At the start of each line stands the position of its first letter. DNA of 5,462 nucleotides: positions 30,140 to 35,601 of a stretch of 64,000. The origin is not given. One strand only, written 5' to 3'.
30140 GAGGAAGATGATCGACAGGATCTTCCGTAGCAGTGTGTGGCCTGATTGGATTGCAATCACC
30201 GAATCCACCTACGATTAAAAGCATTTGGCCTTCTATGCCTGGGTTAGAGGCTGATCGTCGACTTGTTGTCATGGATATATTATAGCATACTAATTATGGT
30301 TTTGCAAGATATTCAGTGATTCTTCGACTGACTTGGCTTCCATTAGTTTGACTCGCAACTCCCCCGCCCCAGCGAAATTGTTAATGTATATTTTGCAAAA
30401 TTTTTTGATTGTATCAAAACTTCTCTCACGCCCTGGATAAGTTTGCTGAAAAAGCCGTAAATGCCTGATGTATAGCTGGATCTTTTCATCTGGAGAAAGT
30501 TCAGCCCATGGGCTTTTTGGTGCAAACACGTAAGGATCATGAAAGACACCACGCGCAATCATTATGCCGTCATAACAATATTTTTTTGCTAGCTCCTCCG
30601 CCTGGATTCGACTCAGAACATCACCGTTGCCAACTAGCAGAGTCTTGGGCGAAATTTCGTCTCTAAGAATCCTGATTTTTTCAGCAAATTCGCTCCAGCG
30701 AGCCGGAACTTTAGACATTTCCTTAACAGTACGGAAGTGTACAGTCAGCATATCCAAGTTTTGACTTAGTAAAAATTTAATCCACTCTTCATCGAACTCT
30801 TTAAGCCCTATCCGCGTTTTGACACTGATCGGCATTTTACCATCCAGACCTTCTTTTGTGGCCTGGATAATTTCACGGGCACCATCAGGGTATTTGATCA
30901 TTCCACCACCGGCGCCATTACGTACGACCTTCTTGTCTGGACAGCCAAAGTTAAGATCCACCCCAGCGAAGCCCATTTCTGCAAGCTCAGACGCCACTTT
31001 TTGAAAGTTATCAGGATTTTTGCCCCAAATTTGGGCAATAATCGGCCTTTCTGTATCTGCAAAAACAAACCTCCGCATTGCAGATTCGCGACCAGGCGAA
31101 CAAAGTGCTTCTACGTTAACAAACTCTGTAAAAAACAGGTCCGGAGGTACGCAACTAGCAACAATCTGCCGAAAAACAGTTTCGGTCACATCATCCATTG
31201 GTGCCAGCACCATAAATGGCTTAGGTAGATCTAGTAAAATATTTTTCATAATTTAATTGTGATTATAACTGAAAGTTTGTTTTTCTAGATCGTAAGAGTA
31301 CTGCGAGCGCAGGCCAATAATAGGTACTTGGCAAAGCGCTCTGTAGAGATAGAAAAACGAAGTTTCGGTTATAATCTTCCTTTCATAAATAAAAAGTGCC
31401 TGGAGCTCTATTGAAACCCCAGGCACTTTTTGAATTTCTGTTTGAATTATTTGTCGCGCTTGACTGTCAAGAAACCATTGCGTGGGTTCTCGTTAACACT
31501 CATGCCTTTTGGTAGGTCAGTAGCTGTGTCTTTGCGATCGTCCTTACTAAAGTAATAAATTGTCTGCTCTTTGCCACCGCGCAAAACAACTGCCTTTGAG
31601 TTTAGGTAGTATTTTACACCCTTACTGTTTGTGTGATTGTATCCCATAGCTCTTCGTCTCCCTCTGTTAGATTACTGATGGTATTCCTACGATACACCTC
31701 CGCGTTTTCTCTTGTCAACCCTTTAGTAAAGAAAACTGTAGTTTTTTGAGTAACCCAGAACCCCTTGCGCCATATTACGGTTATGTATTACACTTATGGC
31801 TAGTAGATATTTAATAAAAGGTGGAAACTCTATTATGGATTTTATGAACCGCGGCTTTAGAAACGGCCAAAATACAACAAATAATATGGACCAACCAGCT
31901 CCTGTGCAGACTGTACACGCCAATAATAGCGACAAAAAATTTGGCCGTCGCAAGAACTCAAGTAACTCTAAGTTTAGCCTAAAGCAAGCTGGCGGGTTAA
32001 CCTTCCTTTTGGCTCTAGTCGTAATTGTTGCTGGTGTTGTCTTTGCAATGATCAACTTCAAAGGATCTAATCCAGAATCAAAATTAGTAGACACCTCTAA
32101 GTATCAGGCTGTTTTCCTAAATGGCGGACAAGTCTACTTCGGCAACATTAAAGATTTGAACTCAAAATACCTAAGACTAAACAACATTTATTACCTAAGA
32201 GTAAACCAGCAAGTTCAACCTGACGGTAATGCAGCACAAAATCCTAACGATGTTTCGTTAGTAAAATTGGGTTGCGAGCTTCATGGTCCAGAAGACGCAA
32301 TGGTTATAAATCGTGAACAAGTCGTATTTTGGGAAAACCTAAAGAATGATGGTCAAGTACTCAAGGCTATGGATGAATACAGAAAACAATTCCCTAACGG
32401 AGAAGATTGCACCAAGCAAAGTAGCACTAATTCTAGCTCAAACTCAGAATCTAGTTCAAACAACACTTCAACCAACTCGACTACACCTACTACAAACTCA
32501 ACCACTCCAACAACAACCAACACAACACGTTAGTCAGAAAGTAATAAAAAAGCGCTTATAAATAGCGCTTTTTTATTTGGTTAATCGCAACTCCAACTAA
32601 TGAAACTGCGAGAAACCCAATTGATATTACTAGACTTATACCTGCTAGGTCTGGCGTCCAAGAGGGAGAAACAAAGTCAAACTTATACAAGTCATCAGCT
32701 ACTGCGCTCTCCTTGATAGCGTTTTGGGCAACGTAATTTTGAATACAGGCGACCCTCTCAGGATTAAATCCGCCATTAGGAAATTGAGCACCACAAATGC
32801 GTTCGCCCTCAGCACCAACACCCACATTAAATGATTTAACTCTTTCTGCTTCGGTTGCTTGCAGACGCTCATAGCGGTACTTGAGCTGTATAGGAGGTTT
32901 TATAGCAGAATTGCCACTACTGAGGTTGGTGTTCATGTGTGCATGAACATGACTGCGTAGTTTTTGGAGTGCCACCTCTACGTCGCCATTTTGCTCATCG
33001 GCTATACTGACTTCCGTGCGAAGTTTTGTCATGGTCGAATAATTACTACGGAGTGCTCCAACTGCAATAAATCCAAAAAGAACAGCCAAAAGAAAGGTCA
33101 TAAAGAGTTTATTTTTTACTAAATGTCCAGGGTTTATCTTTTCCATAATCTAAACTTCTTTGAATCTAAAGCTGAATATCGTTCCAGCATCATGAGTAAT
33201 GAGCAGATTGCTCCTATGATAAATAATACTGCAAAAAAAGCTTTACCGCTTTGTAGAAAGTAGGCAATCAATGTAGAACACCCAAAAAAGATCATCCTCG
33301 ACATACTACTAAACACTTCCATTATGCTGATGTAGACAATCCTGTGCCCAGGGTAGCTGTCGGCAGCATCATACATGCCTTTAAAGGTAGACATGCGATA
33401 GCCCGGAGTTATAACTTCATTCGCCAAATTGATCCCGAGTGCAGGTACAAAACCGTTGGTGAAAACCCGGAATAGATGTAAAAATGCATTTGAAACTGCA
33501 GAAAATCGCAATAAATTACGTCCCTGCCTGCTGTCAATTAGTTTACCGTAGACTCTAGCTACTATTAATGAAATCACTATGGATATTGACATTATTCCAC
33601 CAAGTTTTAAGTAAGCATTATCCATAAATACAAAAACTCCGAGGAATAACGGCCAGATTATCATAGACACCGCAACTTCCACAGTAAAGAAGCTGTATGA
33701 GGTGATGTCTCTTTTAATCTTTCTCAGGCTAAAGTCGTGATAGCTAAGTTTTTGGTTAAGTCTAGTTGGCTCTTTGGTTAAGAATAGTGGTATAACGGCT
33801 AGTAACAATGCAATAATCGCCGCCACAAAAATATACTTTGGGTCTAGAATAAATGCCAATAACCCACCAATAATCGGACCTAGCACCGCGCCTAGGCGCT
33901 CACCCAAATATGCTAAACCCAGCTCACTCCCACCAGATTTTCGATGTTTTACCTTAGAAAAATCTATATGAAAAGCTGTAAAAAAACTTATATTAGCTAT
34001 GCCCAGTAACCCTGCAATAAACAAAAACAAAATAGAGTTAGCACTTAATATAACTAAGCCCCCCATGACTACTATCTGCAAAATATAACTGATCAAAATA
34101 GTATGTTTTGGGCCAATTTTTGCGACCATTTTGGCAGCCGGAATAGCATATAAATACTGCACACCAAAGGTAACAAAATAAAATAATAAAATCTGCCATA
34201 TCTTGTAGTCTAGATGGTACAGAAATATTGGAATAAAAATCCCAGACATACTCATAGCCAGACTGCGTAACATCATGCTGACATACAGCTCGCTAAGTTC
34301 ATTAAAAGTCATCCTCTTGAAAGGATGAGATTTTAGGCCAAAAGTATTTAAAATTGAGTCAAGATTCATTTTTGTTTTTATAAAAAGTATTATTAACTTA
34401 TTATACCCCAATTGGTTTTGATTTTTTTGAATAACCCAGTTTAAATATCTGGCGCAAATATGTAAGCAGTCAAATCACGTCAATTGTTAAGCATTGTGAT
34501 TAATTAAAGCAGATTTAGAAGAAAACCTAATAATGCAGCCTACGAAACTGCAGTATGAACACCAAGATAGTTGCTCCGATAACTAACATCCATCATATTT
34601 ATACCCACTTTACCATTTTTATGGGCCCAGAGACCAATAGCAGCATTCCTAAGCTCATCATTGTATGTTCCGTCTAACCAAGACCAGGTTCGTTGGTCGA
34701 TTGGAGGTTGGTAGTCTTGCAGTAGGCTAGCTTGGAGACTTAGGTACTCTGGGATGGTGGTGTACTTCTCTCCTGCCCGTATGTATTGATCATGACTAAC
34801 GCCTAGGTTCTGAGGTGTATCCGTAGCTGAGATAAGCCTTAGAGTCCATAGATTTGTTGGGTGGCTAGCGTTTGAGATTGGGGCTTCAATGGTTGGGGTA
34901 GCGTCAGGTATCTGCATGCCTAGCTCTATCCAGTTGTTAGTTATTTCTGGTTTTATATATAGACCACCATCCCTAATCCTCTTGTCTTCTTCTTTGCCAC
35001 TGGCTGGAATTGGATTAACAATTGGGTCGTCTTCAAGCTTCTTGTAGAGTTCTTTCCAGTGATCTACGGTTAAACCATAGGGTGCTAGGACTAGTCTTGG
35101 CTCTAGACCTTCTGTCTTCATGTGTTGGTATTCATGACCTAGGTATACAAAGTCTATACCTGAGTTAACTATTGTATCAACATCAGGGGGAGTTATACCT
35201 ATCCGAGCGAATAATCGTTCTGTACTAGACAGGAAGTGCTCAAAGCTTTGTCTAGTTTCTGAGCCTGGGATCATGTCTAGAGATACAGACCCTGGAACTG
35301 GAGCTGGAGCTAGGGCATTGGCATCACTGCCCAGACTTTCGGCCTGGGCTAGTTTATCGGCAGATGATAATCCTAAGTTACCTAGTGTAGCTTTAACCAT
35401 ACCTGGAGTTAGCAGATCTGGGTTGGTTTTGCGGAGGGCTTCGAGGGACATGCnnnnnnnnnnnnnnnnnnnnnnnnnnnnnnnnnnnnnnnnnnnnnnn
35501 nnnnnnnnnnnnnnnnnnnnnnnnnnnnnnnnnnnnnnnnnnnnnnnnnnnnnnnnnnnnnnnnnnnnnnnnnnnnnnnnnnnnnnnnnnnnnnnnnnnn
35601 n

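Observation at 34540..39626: Divergent AAA(MoxR-type) and vWA-zincin operons, each ending in a paralogous gene with a variable C-terminus: candidate NTP-dependent conflict or defence module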

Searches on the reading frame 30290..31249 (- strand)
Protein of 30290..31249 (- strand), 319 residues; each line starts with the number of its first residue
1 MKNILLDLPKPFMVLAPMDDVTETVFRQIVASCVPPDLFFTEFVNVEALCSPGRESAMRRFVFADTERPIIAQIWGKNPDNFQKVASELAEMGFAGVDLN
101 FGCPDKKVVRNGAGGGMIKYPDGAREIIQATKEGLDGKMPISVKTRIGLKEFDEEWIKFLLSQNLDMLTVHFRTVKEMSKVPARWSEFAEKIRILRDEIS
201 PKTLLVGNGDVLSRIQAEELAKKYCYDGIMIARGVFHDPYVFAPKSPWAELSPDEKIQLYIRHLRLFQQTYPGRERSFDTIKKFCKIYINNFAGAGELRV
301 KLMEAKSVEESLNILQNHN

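Call 34: search_protein_families(library=pfam, proteins=[window:30290-31249:-], max_evalue=0.001)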
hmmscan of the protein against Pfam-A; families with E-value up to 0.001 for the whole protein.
window:30290-31249:- (319 aa): 1 family
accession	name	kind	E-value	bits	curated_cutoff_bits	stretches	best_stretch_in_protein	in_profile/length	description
PF01207.24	Dus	-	8.4e-48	163.5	20.4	1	15-316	2-303/311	Dihydrouridine synthase (Dus)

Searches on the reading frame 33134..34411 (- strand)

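Call 34: search_protein_families(library=pfam, proteins=[window:33134-34411:-], max_evalue=0.001)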
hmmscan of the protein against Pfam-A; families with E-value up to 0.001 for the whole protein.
window:33134-34411:- (425 aa): 1 family
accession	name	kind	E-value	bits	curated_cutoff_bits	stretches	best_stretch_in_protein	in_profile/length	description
PF07690.21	MFS_1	-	3.7e-20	72.6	33.4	1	42-321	1-291/347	Major Facilitator Superfamily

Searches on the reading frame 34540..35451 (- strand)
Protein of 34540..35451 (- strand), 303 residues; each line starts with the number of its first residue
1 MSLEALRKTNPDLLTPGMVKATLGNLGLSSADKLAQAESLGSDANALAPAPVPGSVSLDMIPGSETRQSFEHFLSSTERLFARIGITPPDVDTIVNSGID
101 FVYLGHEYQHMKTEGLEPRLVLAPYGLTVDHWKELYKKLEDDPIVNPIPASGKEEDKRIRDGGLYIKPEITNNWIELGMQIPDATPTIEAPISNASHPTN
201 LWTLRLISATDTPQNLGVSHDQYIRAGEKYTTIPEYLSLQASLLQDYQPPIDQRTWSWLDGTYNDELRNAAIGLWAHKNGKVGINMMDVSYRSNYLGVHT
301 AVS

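Call 3: search_protein_families(library=pfam, proteins=[window:34540-35451:-], max_evalue=0.1)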
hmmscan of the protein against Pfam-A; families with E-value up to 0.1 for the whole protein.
window:34540-35451:- (303 aa): 0 families

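Call 5: search_protein_families(library=padloc, proteins=[window:34540-35451:-], max_evalue=0.1)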
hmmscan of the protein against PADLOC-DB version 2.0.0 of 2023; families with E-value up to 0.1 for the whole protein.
window:34540-35451:- (303 aa): 0 families

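Call 6: search_protein_families(library=ncbifam, proteins=[window:34540-35451:-], max_evalue=0.1)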
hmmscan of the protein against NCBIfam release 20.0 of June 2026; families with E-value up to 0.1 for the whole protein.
window:34540-35451:- (303 aa): 0 families

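Call 7: search_protein_families(library=phrogs, proteins=[window:34540-35451:-], max_evalue=0.1)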
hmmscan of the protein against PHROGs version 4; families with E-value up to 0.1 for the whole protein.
window:34540-35451:- (303 aa): 0 families

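Call 11: find_homologous_proteins(query=window:34540-35451:-)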
Query window:34540-35451:- (303 aa): 4 proteins with E <= 0.001 among 1372 candidates.
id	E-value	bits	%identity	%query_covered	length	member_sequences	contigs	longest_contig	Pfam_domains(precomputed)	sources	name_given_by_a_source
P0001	1.9e-202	689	100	100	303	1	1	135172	-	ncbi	-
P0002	5.3e-150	517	88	87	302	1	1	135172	-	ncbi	-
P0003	1.9e-38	150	37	81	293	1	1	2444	-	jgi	jgi:hypothetical protein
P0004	6.3e-34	136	36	81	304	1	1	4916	-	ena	-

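Call 12: find_encoding_contigs(protein=P0004, flank=10000)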
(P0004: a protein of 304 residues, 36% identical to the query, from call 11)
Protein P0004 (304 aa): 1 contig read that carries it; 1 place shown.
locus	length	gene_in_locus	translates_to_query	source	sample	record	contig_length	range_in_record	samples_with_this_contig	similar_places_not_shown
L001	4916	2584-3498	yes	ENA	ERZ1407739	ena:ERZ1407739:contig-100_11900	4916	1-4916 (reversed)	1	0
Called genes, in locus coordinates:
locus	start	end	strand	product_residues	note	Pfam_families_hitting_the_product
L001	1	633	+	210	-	?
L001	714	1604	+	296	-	-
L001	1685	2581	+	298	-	-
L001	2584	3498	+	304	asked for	-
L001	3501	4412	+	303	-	-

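Call 13: find_encoding_contigs(protein=P0003, flank=10000)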
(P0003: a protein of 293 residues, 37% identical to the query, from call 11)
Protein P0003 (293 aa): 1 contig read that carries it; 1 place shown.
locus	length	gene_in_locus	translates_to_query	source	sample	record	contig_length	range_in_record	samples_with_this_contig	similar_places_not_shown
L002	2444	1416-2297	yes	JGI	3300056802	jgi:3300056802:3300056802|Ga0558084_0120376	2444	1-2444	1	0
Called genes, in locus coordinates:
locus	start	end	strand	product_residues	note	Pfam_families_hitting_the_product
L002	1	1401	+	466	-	?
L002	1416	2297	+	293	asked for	-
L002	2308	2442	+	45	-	?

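Call 14: find_encoding_contigs(protein=P0001, flank=10000)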
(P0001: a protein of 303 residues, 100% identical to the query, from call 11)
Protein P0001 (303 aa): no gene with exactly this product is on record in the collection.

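Call 21: find_homologous_proteins(query=A1, max_evalue=0.01)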
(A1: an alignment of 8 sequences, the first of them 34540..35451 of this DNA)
Query A1 (8 sequences) (303 aa, profile of the alignment): 7 proteins with E <= 0.01 among 8000 candidates.
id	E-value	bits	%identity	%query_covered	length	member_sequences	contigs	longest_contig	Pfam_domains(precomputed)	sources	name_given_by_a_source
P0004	6.3e-134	464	36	81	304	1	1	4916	-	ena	-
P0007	3.3e-128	445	30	82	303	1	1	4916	-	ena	-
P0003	1.1e-112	394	37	81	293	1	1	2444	-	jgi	jgi:hypothetical protein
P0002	7.3e-112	392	88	87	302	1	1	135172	-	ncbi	-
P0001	2.0e-111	390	100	100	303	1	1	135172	-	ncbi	-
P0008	1.7e-93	331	34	75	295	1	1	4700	-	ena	-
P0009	1.0e-88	316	31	98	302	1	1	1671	-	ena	-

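Call 22: find_encoding_contigs(protein=P0008, flank=10000)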
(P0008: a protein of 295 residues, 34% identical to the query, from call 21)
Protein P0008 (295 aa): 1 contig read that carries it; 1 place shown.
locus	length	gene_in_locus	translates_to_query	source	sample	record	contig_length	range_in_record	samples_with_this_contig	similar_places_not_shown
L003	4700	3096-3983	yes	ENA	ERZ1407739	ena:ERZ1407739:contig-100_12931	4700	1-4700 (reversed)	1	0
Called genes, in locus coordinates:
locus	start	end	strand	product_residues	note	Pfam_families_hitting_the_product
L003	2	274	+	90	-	?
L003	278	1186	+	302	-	-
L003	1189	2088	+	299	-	-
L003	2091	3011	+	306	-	-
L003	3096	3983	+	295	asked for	-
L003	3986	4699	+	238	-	?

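Call 23: find_encoding_contigs(protein=P0009, flank=10000)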
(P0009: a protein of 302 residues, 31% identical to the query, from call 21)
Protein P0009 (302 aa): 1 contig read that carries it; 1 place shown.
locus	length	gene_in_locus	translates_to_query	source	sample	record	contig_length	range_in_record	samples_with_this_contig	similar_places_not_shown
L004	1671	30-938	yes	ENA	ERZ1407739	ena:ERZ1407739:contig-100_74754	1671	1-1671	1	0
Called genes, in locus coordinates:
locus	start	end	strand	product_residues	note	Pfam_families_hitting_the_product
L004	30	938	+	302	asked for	-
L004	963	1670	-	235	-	?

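Call 42: predict_structure(alignment_id=A2)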
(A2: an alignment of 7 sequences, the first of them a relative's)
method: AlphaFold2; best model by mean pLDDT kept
length: 303 residues; sequences in the alignment: 7
mean_pLDDT: 78.9   pTM: 0.78
mean pLDDT of the five models: 78.9, 77.5, 70.9, 70.5, 66.1
residues with pLDDT >= 90: 139; 70-90: 91; 50-70: 19; < 50: 54
segments of 3 or more residues with pLDDT < 50: 1-53
pLDDT, mean of each block of 10 residues (from residue 1): 43 37 32 35 35 63 88 94 91 89 92 94 92 96 87 85 94 88 84 68 93 88 65 96 94 92 76 92 93 88 81
secondary structure, 60 per line:
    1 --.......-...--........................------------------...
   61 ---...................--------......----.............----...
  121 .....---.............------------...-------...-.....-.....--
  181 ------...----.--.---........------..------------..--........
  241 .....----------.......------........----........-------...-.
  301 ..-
elements in order: H3-9 H16-39 H64-82 H91-96 H101-113 E118-125 H129-141 E164-166 H168-172 H174-178 E187-189 E201-208 H233-245 E256-262 E269-276 E281-288 E296-298 E300-302

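Call 43: search_protein_representatives(alignment_id=A2)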
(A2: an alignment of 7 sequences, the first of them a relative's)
Query: 7 sequences, 302 profile positions. Proteins with E-value up to 0.001 (for the whole library): 349; up to 1e-10: 273; up to 1e-30: 113. The best 150 are listed.
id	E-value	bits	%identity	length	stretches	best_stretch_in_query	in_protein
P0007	2.1e-129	447.5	-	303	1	1-302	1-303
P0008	3.1e-128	443.7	-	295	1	1-302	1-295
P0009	9.5e-126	435.5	-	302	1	1-302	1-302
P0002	7.3e-113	393.2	-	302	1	20-301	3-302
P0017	5.6e-99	347.6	-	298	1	1-301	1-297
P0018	5.5e-98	344.4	-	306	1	2-301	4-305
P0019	1.2e-96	340.0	-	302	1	1-298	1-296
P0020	1.4e-93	329.9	-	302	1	1-302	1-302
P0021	1.6e-93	329.7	-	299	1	2-302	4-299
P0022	3.1e-93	328.8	-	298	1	1-302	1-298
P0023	4.7e-93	328.2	-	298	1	1-301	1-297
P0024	9.0e-92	324.0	-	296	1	1-301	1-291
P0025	1.6e-89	316.6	-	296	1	1-277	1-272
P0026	4.3e-86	305.3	-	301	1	3-297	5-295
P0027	8.0e-86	304.4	-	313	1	1-301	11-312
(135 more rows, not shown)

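Call 85: find_related_loci(query=A2, collection=viral_contigs, flank=8000)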
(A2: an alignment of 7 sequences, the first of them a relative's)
Query A2 (303 aa) in viral_contigs; peptide patterns used: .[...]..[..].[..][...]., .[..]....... (x = any residue, [..] = any of these).
34 stretches matched a pattern, but none encodes a relative of the query by tblastn (E <= 1e-3).

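Call 86: find_related_loci(query=A2, collection=metagenome_contigs, flank=8000)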
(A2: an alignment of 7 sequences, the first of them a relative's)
Query A2 (303 aa) in metagenome_contigs; peptide patterns used: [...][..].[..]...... (x = any residue, [..] = any of these).
69 stretches matched a pattern, but none encodes a relative of the query by tblastn (E <= 1e-3).

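Call 99: fold_search(model_id=the predicted structure, library=pdb)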
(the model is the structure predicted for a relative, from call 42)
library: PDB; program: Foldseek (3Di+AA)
matches with E <= 10: 38; with E <= 0.001: 0
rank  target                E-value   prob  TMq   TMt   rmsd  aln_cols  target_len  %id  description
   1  4czd_B                1.8e+00  0.03  0.09  0.16  19.6       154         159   11  Sirohaem decarboxylase AhbA/B - an enzyme with structural homology to the Lrp/AsnC transcription factor family that is (released 2014-06-11)
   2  4aju_A                2.9e+00  0.01  0.12  0.10  20.6       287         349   10  Crystal structure of the reactive loop cleaved ZPI in P41 space group (released 2013-01-09)
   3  5dfe_QY               2.9e+00  0.01  0.12  0.11  25.0       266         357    7  70S termination complex containing E. coli RF2 (released 2016-10-12)
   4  4czd_D                3.3e+00  0.02  0.09  0.17  19.8       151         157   11  Sirohaem decarboxylase AhbA/B - an enzyme with structural homology to the Lrp/AsnC transcription factor family that is (released 2014-06-11)
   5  5y5x_N                3.7e+00  0.02  0.08  0.05  23.3       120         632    9  V/A-type ATPase/synthase from Thermus thermophilus, rotational state 1 (released 2018-01-17)
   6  1jvq_I                3.7e+00  0.01  0.14  0.11  18.8       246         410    8  Crystal structure at 2.6A of the ternary complex between antithrombin, a P14-P8 reactive loop peptide, and an exogenou (released 2003-06-03)
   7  9a5z_B                4.0e+00  0.02  0.09  0.09  24.8       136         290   13  Integrative model of YPMB-MREC by crosslinking MS and deep learning (released 2024-09-18)
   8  6i0u_A                4.0e+00  0.01  0.11  0.10  16.4       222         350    6  Crystal structure of DmTailor in complex with U6 RNA (released 2018-12-05)
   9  9f0x_H                4.7e+00  0.01  0.11  0.12  19.7       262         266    8  CryoEM structure of the F plasmid relaxosome in its pre-initiation state, derived from the ds-27_+143-R Locally-refine (released 2025-06-04)
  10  7wld_G                5.0e+00  0.02  0.11  0.07  14.2       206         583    8  Cryo-EM structure of the human glycosylphosphatidylinositol transamidase complex at 2.53 Angstrom resolution (released 2022-04-27)
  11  7ane_aa               5.0e+00  0.02  0.09  0.03  15.1       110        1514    7  Leishmania Major mitochondrial ribosome (released 2021-06-23)
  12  4y17_C                5.0e+00  0.01  0.13  0.16  15.7       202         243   11  SdiA in complex with 3-oxo-C8-homoserine lactone (released 2015-04-08)
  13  2nnn_E                5.3e+00  0.02  0.07  0.15  14.4        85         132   13  Crystal structure of probable transcriptional regulator from Pseudomonas aeruginosa (released 2006-11-21)
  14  6dk8_A                5.7e+00  0.01  0.09  0.11  19.4       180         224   13  RetS kinase region without cobalt (released 2019-03-20)
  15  3rnm_B                6.0e+00  0.02  0.06  0.04   5.7        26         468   19  The crystal structure of the subunit binding of human dihydrolipoamide transacylase (E2b) bound to human dihydrolipoam (released 2011-05-04)
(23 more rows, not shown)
